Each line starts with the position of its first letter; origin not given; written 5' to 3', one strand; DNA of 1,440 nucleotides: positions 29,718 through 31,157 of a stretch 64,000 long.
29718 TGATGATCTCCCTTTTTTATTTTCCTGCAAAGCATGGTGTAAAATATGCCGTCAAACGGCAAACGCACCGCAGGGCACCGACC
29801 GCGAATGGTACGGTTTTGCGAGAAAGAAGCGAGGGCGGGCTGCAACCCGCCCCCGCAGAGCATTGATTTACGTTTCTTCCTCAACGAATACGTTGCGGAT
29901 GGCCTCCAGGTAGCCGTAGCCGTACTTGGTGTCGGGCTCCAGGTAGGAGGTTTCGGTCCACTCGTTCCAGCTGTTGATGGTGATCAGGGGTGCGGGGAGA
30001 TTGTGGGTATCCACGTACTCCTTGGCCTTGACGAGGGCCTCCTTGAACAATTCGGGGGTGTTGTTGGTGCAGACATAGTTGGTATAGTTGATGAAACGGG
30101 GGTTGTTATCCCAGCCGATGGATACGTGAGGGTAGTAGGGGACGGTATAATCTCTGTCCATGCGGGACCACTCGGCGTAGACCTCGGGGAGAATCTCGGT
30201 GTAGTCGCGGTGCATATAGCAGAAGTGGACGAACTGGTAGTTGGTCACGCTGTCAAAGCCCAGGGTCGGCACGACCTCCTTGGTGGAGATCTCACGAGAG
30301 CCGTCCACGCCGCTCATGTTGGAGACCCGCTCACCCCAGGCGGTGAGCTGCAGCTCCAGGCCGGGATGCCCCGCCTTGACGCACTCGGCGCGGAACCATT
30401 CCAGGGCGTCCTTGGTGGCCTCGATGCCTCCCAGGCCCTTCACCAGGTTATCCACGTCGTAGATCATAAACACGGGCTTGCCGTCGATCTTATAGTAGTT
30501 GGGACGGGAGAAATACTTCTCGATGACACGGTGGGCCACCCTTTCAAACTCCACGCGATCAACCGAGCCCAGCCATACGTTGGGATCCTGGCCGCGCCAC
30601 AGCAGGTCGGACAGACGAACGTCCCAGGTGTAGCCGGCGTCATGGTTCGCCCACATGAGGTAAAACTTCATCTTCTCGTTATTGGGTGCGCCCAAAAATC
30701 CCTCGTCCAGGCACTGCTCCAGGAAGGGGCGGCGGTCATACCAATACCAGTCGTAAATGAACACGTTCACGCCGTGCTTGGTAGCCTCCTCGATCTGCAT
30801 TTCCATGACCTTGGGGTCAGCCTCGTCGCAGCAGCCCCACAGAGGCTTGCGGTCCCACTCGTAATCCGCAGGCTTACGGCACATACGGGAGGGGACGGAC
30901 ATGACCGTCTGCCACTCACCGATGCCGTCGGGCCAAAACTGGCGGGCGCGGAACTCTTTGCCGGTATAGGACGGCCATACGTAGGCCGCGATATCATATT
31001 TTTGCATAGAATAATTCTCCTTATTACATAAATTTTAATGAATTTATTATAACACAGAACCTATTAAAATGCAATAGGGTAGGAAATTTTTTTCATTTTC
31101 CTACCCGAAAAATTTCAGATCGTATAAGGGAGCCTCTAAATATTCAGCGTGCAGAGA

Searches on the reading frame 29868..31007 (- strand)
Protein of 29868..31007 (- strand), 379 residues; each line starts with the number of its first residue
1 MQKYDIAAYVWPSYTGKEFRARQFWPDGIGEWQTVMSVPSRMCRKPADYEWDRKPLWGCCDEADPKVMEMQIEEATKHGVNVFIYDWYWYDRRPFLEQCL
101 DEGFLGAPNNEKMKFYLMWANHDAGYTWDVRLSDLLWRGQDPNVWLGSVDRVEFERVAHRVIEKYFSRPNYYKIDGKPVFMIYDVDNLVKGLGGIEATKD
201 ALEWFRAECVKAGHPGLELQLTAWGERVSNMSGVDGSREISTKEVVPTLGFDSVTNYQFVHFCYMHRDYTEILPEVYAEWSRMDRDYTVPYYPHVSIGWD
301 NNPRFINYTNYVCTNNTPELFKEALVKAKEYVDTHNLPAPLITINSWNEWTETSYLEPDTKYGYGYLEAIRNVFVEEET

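Call 29: find_encoding_contigs(protein=window:29868-31007:-, flank=3000, max_places=10)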
Protein window:29868-31007:- (379 aa): 4 contigs read that carry it; 3 places shown.
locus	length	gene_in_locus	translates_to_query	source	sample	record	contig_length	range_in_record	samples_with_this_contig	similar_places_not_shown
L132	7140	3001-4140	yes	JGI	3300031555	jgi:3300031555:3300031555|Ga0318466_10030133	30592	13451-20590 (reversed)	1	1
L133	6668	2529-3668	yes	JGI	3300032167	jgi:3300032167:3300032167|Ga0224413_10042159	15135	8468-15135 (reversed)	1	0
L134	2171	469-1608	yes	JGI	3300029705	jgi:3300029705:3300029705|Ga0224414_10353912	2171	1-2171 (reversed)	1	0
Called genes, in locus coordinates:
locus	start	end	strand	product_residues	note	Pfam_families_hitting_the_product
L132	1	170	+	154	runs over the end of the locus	-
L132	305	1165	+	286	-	PF01261:AP_endonuc_2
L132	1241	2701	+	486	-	PF21104:Glyco_hydro_78_N, PF17389:Bac_rhamnosid6H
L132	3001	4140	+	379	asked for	PF14307:Glyco_tran_WbsX, PF16317:Glyco_hydro_99 (faint)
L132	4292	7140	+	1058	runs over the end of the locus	PF01120:Alpha_L_fucos, PF00754:F5_F8_type_C, PF22633:F5_F8_type_C_2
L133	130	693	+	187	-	PF01261:AP_endonuc_2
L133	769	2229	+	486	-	PF21104:Glyco_hydro_78_N, PF17389:Bac_rhamnosid6H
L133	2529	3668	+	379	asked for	PF14307:Glyco_tran_WbsX, PF16317:Glyco_hydro_99 (faint)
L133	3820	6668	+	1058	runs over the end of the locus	PF01120:Alpha_L_fucos, PF00754:F5_F8_type_C, PF22633:F5_F8_type_C_2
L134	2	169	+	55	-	?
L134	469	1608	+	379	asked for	PF14307:Glyco_tran_WbsX, PF16317:Glyco_hydro_99 (faint)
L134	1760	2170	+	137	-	?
